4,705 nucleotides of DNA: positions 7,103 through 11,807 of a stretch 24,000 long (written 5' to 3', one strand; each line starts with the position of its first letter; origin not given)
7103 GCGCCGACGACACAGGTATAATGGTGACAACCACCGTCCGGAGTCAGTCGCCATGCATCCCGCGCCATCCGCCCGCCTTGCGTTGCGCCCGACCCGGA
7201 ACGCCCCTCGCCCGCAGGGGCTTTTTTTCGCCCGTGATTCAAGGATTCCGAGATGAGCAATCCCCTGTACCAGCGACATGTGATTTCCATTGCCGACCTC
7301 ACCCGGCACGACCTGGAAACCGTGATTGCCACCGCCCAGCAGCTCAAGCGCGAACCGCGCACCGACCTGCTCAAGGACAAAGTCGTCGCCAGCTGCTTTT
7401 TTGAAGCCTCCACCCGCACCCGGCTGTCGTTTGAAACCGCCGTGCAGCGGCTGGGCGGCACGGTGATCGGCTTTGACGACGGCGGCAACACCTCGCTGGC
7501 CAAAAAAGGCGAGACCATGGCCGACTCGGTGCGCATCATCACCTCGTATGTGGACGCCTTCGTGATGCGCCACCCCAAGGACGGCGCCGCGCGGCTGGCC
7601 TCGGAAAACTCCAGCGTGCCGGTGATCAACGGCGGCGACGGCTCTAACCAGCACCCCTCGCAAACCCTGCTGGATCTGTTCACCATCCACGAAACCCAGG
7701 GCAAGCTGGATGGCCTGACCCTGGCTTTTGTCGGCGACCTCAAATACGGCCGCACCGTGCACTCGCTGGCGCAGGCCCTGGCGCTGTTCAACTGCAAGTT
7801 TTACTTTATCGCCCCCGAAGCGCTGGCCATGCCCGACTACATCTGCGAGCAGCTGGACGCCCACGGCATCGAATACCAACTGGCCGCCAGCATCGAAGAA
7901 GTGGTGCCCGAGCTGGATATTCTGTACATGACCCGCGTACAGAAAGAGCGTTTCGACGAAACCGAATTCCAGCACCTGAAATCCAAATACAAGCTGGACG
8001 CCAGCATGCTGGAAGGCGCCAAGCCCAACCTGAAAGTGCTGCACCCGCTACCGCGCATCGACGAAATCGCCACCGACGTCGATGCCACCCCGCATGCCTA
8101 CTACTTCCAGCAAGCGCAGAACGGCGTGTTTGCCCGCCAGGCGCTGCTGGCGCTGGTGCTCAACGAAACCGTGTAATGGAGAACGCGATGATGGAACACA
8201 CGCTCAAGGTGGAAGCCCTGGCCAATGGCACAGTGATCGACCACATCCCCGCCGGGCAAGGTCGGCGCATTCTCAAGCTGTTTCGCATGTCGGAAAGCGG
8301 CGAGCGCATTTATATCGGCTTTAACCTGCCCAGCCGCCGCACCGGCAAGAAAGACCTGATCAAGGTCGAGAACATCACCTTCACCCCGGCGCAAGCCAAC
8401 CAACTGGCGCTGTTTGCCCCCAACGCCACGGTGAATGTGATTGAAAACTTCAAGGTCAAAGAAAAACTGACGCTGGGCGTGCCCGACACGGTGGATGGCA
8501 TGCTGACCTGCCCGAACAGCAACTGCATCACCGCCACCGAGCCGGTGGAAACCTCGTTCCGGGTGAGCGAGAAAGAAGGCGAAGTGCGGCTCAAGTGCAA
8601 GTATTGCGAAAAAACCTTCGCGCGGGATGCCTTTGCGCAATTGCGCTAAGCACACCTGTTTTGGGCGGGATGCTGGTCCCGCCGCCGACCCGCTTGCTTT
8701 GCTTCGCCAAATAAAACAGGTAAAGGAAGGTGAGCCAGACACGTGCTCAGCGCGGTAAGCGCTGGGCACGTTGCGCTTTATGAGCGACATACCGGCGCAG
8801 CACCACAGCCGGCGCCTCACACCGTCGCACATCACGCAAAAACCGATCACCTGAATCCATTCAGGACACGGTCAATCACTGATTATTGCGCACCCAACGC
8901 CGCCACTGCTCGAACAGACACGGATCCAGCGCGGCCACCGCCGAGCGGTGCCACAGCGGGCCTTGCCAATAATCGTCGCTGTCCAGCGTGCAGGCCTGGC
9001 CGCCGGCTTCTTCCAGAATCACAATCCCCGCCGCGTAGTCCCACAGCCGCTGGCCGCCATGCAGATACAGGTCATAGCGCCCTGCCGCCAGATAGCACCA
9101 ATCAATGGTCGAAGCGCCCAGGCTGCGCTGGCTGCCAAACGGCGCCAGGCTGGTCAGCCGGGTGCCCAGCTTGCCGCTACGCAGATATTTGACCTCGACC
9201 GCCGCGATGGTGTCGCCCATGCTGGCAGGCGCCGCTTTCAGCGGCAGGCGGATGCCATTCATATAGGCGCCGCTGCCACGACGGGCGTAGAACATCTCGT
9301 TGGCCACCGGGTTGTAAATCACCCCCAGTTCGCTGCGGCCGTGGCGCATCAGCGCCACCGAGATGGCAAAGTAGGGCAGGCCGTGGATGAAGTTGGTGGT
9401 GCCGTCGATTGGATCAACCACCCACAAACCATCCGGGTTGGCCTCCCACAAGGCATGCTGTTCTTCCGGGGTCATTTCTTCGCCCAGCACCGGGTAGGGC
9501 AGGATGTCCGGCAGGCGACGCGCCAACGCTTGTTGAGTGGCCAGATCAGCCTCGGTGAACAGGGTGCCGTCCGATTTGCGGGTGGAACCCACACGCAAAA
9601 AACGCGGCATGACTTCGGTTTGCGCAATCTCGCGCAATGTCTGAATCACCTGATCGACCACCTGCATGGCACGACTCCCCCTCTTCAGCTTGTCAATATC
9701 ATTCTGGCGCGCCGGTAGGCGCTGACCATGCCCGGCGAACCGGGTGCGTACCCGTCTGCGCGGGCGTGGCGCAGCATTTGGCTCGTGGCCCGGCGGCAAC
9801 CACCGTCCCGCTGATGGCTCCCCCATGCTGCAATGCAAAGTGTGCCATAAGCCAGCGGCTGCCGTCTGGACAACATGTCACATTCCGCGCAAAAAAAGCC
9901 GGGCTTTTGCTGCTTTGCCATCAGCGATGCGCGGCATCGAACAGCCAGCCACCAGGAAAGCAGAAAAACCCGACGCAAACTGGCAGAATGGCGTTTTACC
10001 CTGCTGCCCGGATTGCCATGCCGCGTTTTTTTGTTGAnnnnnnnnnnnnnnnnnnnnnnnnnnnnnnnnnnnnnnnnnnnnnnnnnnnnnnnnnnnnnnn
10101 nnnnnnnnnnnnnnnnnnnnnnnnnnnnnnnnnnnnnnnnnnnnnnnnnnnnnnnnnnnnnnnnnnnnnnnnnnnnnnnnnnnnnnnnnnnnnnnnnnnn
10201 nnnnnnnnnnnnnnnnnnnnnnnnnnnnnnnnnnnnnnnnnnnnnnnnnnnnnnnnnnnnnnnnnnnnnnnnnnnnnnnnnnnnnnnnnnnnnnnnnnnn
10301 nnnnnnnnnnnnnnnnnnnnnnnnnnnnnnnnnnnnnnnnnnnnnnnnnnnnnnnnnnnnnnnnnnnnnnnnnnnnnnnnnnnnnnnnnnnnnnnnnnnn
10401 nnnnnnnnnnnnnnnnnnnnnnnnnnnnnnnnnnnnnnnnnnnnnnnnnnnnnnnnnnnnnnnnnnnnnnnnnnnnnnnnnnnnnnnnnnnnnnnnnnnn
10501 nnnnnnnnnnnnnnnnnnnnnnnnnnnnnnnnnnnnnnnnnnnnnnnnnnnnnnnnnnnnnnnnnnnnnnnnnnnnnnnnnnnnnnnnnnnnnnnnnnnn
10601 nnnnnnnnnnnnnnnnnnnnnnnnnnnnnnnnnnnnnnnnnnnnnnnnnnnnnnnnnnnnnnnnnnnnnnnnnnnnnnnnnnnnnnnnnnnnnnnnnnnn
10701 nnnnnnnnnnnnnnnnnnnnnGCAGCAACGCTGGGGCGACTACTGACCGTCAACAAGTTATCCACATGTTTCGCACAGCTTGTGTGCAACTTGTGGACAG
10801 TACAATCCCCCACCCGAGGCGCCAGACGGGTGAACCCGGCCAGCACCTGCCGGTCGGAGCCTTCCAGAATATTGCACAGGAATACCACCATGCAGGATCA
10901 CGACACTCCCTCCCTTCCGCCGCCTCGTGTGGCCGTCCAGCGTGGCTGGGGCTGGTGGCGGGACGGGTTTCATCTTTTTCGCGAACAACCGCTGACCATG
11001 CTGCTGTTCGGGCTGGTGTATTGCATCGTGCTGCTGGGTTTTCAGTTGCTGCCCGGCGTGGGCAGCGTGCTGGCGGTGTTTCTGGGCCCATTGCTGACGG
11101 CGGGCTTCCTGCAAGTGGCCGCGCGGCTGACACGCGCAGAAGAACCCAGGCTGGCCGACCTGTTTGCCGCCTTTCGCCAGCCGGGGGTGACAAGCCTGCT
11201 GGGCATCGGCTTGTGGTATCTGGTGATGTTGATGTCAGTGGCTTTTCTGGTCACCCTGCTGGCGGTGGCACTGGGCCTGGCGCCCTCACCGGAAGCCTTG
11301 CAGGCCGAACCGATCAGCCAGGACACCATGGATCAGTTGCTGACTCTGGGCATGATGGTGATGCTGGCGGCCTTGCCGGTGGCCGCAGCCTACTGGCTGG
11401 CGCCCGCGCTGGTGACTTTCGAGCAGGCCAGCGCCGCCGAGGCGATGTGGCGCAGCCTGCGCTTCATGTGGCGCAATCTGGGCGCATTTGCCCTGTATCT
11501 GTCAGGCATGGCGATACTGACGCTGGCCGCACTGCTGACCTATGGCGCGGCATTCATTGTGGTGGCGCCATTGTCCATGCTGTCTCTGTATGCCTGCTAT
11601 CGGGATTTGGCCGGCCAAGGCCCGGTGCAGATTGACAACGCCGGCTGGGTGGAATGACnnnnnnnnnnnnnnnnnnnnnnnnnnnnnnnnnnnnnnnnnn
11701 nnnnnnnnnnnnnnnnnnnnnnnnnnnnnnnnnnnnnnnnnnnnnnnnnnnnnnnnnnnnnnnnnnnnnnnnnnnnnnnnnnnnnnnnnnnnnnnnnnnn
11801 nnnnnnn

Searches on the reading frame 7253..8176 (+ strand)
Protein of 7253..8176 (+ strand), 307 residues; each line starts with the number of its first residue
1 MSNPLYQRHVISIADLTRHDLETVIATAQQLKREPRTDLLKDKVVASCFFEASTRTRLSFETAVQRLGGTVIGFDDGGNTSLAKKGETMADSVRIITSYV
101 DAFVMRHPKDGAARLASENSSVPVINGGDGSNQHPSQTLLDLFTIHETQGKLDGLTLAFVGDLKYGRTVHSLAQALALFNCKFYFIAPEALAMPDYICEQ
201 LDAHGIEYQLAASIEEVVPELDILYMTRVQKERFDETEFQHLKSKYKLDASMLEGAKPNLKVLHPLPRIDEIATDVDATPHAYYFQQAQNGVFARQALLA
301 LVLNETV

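Call 68: search_protein_families(library=pfam, proteins=[window:7253-8176:+], max_evalue=0.001)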
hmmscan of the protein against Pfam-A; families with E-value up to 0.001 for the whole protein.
window:7253-8176:+ (307 aa): 2 families
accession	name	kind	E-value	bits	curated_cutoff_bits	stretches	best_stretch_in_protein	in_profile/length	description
PF02729.26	OTCace_N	-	7.9e-47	159.5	29.9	1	8-147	1-148/148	Aspartate/ornithine carbamoyltransferase, carbamoyl-P binding domain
PF00185.30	OTCace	-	6.3e-35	121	29.4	1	153-301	1-156/157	Aspartate/ornithine carbamoyltransferase, Asp/Orn binding domain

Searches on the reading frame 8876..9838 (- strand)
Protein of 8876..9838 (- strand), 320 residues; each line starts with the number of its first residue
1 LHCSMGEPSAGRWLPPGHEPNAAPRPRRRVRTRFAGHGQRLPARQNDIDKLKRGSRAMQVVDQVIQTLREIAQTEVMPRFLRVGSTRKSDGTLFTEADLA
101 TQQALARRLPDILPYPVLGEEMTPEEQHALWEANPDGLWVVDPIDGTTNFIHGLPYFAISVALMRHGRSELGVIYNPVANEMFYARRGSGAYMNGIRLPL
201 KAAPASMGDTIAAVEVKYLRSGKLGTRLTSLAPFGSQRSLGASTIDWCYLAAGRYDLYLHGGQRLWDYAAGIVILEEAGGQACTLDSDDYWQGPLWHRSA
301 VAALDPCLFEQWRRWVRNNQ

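Call 68: search_protein_families(library=pfam, proteins=[window:8876-9838:-], max_evalue=0.001)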
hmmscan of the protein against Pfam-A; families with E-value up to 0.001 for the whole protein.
window:8876-9838:- (320 aa): 1 family
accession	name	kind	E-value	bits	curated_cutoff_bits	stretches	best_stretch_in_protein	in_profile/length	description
PF00459.30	Inositol_P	-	1.3e-49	169.6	27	1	59-291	11-242/271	Inositol monophosphatase family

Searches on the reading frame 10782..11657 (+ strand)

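Call 68: search_protein_families(library=pfam, proteins=[window:10782-11657:+], max_evalue=0.001)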
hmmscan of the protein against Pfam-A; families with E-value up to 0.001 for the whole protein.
window:10782-11657:+ (291 aa): 1 family
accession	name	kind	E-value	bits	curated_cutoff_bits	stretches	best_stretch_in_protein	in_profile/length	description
PF09955.14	DUF2189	-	0.00093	19.8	26.2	1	99-180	9-92/126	Predicted integral membrane protein (DUF2189)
